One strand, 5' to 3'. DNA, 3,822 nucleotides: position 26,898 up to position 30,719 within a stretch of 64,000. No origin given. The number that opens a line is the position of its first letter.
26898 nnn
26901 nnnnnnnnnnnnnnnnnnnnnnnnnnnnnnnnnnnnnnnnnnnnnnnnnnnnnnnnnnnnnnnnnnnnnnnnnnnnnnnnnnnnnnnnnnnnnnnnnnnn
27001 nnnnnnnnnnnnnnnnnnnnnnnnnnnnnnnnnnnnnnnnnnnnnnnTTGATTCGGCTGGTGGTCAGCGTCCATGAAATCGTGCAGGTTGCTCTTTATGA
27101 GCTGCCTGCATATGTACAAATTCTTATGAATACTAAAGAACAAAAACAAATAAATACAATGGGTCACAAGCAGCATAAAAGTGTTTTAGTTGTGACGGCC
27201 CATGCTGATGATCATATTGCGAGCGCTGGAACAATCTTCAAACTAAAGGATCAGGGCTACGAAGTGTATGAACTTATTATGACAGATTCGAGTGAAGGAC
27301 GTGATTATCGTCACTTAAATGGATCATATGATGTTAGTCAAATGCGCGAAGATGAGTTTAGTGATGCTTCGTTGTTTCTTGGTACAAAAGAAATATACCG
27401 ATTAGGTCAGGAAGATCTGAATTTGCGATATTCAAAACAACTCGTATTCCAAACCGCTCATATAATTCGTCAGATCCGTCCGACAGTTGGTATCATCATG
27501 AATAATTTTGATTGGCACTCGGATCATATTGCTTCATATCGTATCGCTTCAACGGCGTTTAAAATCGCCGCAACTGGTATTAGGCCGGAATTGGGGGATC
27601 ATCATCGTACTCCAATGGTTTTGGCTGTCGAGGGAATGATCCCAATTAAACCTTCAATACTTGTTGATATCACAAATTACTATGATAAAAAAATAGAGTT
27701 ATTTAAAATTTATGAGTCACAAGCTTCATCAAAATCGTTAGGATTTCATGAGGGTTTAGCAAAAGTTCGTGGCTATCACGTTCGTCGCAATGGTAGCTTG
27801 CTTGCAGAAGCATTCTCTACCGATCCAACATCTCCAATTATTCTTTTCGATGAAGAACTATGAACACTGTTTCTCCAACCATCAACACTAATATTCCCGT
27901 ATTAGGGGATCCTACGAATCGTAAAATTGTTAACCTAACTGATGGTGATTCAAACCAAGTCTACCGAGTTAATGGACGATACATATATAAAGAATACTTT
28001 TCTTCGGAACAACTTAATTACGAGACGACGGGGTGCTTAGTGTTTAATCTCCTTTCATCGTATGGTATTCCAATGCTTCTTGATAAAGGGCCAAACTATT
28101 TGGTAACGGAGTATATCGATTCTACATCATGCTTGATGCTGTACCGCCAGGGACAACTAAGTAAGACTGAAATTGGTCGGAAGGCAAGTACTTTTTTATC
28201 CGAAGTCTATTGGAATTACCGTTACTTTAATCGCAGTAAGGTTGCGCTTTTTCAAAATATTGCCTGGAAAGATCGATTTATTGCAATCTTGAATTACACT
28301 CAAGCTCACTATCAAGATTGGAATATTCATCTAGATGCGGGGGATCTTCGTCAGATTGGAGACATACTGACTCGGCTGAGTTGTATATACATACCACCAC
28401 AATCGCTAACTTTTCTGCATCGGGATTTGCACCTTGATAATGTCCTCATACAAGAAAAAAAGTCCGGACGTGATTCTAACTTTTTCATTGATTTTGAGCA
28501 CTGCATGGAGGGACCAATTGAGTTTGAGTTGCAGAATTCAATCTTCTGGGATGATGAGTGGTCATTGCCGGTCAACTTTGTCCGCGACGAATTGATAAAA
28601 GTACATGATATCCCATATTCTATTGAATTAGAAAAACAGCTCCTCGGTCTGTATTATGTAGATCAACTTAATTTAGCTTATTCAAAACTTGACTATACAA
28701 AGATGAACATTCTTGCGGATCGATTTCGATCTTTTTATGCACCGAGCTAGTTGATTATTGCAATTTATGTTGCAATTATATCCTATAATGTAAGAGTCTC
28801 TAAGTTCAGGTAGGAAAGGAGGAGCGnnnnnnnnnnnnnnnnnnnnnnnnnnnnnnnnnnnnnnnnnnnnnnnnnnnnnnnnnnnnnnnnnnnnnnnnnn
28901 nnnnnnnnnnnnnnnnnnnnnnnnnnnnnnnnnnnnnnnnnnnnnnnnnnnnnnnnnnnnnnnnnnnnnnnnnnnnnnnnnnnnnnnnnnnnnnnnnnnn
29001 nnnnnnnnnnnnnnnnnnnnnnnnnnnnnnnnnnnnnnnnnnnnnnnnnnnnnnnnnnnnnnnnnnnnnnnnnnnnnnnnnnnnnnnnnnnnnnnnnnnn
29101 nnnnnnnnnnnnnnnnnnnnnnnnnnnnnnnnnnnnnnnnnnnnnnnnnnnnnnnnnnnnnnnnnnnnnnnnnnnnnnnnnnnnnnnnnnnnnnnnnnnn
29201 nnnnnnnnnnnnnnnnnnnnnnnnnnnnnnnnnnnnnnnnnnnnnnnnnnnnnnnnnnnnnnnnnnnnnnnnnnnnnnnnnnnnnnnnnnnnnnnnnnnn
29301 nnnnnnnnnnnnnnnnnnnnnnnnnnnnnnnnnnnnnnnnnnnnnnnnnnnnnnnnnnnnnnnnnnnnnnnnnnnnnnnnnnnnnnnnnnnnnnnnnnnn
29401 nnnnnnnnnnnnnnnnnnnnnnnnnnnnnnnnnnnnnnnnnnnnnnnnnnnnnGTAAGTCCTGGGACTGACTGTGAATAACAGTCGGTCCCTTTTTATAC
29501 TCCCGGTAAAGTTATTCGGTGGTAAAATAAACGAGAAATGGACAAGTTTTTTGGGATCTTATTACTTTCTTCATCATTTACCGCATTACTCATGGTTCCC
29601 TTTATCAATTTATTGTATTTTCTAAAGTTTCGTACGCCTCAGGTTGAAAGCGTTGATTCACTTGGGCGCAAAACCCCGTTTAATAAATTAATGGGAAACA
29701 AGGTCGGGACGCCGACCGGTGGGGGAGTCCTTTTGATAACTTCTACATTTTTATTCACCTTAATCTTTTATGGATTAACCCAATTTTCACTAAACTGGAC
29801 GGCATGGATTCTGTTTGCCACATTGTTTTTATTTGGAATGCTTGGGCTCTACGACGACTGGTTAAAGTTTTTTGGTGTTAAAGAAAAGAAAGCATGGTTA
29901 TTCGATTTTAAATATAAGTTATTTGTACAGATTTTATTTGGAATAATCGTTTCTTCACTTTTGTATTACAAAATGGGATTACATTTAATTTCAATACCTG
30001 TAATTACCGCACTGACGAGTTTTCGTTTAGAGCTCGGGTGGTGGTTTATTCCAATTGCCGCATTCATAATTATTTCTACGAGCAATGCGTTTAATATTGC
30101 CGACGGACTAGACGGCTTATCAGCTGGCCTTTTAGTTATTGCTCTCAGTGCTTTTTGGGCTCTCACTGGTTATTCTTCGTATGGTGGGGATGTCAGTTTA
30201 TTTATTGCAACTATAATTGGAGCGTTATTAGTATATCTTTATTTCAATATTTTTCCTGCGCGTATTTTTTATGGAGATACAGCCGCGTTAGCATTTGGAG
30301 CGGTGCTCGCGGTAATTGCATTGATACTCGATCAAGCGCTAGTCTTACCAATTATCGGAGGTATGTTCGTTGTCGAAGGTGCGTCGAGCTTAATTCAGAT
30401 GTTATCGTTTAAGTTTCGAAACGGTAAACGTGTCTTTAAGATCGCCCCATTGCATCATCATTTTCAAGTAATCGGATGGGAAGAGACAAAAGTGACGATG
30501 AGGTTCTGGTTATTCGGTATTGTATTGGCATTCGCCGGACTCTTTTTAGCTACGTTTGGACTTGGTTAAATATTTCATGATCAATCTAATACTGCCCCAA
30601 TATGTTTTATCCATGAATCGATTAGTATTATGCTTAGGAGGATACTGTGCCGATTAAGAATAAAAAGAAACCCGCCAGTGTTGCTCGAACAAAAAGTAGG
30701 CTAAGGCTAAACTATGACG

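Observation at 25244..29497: dcw cluster is split by a ~4.3 kb insert carrying an unknown 610-aa protein, a PIG-L deacetylase, an APH-like kinase and a high-GC orphan gene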

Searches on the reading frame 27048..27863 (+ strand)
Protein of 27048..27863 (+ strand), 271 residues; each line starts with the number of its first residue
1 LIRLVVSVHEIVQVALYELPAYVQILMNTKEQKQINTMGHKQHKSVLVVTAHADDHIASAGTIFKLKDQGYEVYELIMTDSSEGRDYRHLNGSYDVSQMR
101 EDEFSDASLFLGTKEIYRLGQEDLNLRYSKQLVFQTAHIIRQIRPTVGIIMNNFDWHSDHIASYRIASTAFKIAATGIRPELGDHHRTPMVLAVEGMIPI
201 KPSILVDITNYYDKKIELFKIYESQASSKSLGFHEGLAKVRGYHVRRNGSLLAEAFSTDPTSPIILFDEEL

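Call 4: search_protein_families(library=pfam, proteins=[window:27048-27863:+], max_evalue=0.01)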
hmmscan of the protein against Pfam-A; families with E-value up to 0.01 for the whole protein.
window:27048-27863:+ (271 aa): 1 family
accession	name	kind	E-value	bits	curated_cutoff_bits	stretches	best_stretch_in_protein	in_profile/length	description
PF02585.22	PIG-L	-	9.9e-19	68.6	28.2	1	47-170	1-128/129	GlcNAc-PI de-N-acetylase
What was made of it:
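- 27126..27863 (+): PIG-L/LmbE-family zinc deacetylase. Likely start is the ATG at 27126; the ORF is open from 27048. Pfam PF02585 scores 68.6 bits (call 4).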

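Call 5: search_protein_families(library=ncbifam, proteins=[window:27048-27863:+], max_evalue=0.01)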
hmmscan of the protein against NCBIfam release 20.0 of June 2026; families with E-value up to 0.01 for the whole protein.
window:27048-27863:+ (271 aa): 4 families
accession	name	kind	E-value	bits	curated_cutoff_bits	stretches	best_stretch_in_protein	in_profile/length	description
TIGR04001.1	thiol_BshB1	equivalog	8.7e-21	74.7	182.5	1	46-229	4-182/226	bacillithiol biosynthesis deacetylase BshB1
TIGR04000.1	thiol_BshB2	equivalog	4.9e-10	39.4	195.25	1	45-227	2-186/217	bacillithiol biosynthesis deacetylase BshB2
TIGR03446.1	mycothiol_Mca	equivalog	1.7e-05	24.6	277.15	0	135-262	112-244/283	mycothiol conjugate amidase Mca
NF010627.0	PRK14021.1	equivalog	0.0086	14.5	565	1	12-100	179-265/542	bifunctional shikimate kinase/3-dehydroquinate synthase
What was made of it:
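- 27126..27863 (+): BshB1 is the best NCBIfam model, but the score of 74.7 is below the cutoff of 182.5 (call 5).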

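Call 63: search_solved_structures(query=window:27126-27860:+, max_evalue=0.01)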
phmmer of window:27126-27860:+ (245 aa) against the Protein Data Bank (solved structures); distinct sequences matched with E-value up to 0.01: 8.
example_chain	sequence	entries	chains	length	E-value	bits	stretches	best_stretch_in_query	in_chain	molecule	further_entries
8bgn_A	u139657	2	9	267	5.9e-16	62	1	15-231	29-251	Diacetylchitobiose deacetylase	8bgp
8bgo_A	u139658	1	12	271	6.2e-16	61.9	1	15-231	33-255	Diacetylchitobiose deacetylase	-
3we7_A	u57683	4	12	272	9.5e-14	54.8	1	15-200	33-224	Putative uncharacterized protein PH0499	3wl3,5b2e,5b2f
3wl4_A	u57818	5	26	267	1.2e-13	54.5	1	16-202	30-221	Uncharacterized protein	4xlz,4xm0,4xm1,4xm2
2ixd_A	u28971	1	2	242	1.8e-13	53.8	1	20-211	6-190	LMBE-RELATED PROTEIN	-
1uan_A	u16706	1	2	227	9.8e-11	44.9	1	20-206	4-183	hypothetical protein TT1542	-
5cgz_A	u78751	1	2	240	4.7e-08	36.1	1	18-225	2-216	4-oxalmesaconate hydratase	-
6p2t_A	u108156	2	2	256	4.6e-06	29.6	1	9-199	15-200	N-acetyl-alpha-D-glucosaminyl L-malate deacetylase 1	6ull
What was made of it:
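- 27126..27863 (+): The closest solved structures are Pyrococcus diacetylchitobiose deacetylase (E 6e-16), BC1534 and BshB (call 63).
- Closest known: Archaeal diacetylchitobiose deacetylase. Same: The closest solved homologs of the PIG-L enzyme are Pyrococcus Dac proteins (E 6e-16, call 63).
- The closest solved relatives of the PIG-L enzyme are chitobiose deacetylases (call 63).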

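Call 75: search_protein_families(library=padloc, proteins=[window:27126-27860:+], max_evalue=0.01)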
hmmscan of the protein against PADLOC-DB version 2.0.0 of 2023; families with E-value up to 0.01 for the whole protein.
window:27126-27860:+ (245 aa): 0 families

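Call 76: search_protein_families(library=phrogs, proteins=[window:27126-27860:+], max_evalue=0.01)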
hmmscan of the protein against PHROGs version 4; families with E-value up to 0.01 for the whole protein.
window:27126-27860:+ (245 aa): 1 family
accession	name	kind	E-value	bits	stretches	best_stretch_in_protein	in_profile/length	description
phrog_11796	-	unknown function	5.4e-10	40.7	1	20-220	4-199/217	-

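Call 79: find_related_loci(query=A7, collection=metagenome_contigs, flank=8000)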
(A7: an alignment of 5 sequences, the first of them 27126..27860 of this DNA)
Query A7 (245 aa) in metagenome_contigs; peptide patterns used: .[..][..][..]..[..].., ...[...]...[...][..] (x = any residue, [..] = any of these).
600 stretches matched a pattern (row limit reached: there are more); 386 encode a relative of the query (tblastn E <= 1e-3); the best 80 are kept; 80 distinct loci.
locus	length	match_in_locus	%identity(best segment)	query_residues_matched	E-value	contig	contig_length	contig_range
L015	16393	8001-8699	29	16-236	3e-17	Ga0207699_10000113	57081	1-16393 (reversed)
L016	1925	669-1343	30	20-232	5e-17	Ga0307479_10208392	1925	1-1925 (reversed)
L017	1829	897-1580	30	17-231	6e-17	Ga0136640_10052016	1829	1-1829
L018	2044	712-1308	29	18-205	5e-16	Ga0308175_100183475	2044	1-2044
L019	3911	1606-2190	32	18-201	7e-16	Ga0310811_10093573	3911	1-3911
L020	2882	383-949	31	21-199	9e-16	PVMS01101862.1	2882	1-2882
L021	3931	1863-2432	30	18-199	1e-15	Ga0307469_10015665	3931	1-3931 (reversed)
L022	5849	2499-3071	30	18-199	1e-15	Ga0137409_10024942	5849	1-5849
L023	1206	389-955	30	20-199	9e-16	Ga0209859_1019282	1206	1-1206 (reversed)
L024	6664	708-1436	27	1-230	2e-15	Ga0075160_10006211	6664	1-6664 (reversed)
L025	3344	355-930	31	18-199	2e-15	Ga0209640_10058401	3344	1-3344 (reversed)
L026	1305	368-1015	27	18-232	1e-15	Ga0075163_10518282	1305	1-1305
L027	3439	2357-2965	26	17-230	2e-15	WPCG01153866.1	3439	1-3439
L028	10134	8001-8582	31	20-199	2e-15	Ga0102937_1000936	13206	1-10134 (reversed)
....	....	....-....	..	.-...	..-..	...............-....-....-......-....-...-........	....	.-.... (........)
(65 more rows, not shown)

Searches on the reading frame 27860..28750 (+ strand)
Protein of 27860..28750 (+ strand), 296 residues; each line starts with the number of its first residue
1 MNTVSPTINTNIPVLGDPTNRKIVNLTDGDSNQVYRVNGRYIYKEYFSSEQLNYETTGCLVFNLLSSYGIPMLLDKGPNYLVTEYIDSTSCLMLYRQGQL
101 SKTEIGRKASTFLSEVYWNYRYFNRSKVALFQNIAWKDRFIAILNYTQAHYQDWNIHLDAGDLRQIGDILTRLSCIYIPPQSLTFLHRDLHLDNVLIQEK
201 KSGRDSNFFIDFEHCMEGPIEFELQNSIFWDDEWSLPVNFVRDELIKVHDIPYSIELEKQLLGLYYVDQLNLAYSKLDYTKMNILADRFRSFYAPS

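Call 4: search_protein_families(library=pfam, proteins=[window:27860-28750:+], max_evalue=0.01)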
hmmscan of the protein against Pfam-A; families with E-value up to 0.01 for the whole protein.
window:27860-28750:+ (296 aa): 3 families
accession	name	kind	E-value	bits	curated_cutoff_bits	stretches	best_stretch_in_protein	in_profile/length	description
PF01636.29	APH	-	1.4e-08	35.2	23.2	1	143-234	123-217/239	Phosphotransferase enzyme family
PF01633.27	Choline_kinase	-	0.0013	18.5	29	1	48-226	34-202/300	Choline/ethanolamine kinase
PF12330.14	Haspin_kinase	-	0.0062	16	25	1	175-205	217-243/364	Haspin like kinase domain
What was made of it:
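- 27860..28750 (+): Protein-kinase-like (APH-family) kinase. Its start overlaps the deacetylase stop (ATGA). Pfam APH scores 35.2 bits (call 4).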

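Call 5: search_protein_families(library=ncbifam, proteins=[window:27860-28750:+], max_evalue=0.01)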
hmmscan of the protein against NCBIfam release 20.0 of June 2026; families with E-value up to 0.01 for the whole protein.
window:27860-28750:+ (296 aa): 0 families

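Call 62: search_solved_structures(query=window:27860-28747:+, max_evalue=1)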
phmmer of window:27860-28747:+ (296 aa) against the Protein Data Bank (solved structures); distinct sequences matched with E-value up to 1: 1.
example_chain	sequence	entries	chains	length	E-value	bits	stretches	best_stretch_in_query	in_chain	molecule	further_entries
8d9n_A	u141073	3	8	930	0.94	11.7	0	99-134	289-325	Anion exchange protein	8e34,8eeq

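Call 65: search_solved_structures(query=A5, max_evalue=1)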
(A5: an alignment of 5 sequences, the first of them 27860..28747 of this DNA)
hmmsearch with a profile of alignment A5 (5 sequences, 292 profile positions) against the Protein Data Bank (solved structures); distinct sequences matched with E-value up to 1: 32.
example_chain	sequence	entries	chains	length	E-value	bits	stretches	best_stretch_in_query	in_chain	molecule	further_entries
5jzn_A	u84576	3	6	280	0.05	16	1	62-215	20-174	Serine/threonine-protein kinase DCLK1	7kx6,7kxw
7f3g_A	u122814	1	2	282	0.051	16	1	62-215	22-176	Isoform 4 of Serine/threonine-protein kinase DCLK1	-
5jzj_A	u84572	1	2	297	0.056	15.8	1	62-215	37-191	Serine/threonine-protein kinase DCLK1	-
7kx8_A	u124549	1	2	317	0.068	15.5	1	62-215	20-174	Serine/threonine-protein kinase DCLK1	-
6kyr_A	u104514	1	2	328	0.074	15.4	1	62-215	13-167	Serine/threonine-protein kinase DCLK1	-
6kyq_A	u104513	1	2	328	0.075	15.4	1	62-215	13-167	Serine/threonine-protein kinase DCLK1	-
2hw6_A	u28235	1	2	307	0.12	14.7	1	96-194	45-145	MAP kinase-interacting serine/threonine-protein kinase 1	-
5wvd_A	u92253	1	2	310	0.13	14.7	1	96-194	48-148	MAP kinase interacting serine/threonine kinase 1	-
8w7a_A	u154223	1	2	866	0.2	14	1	156-212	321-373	Protein kinase domain-containing protein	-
8w7l_A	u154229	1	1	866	0.2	14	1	156-212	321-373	Protein kinase domain-containing protein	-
8w7l_B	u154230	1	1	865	0.2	14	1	156-212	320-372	Protein kinase domain-containing protein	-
8w7j_A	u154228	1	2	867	0.2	14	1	156-212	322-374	Protein kinase domain-containing protein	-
8wgo_A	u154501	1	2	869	0.2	14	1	156-212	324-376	Protein kinase domain-containing protein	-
3feg_A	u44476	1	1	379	0.21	13.9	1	161-210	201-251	Choline/ethanolamine kinase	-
9ugq_A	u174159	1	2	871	0.21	13.9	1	159-211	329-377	SalKC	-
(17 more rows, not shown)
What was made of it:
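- On Choline kinase, sugar anomeric kinases, resistance APHs: The best PDB profile hits have E about 0.05 and are to unrelated protein kinases (calls 62, 65).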

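Call 75: search_protein_families(library=padloc, proteins=[window:27860-28747:+], max_evalue=0.01)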
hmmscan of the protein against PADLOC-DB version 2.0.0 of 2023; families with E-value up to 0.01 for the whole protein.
window:27860-28747:+ (296 aa): 0 families

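Call 76: search_protein_families(library=phrogs, proteins=[window:27860-28747:+], max_evalue=0.01)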
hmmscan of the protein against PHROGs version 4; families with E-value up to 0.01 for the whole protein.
window:27860-28747:+ (296 aa): 0 families

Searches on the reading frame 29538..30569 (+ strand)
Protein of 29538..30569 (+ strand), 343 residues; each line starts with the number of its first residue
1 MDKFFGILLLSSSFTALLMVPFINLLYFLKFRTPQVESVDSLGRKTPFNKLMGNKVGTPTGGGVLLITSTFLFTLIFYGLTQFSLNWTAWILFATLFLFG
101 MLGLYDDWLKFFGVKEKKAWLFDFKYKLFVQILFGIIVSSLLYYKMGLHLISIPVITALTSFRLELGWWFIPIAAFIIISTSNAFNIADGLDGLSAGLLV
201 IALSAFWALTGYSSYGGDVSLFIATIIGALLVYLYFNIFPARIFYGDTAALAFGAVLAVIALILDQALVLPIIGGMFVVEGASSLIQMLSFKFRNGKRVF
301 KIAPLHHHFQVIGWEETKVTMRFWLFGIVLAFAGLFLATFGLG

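Call 4: search_protein_families(library=pfam, proteins=[window:29538-30569:+], max_evalue=0.01)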
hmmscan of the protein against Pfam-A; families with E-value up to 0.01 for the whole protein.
window:29538-30569:+ (343 aa): 1 family
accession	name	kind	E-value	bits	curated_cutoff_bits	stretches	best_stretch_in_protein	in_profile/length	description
PF00953.26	Glycos_transf_4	-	2.9e-27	96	27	1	90-264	2-159/160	Glycosyl transferase family 4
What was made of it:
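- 29538..30569 (+): mraY, the downstream flank and first gene of the distal dcw block. Pfam Glycos_transf_4 scores 96 bits (call 4).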
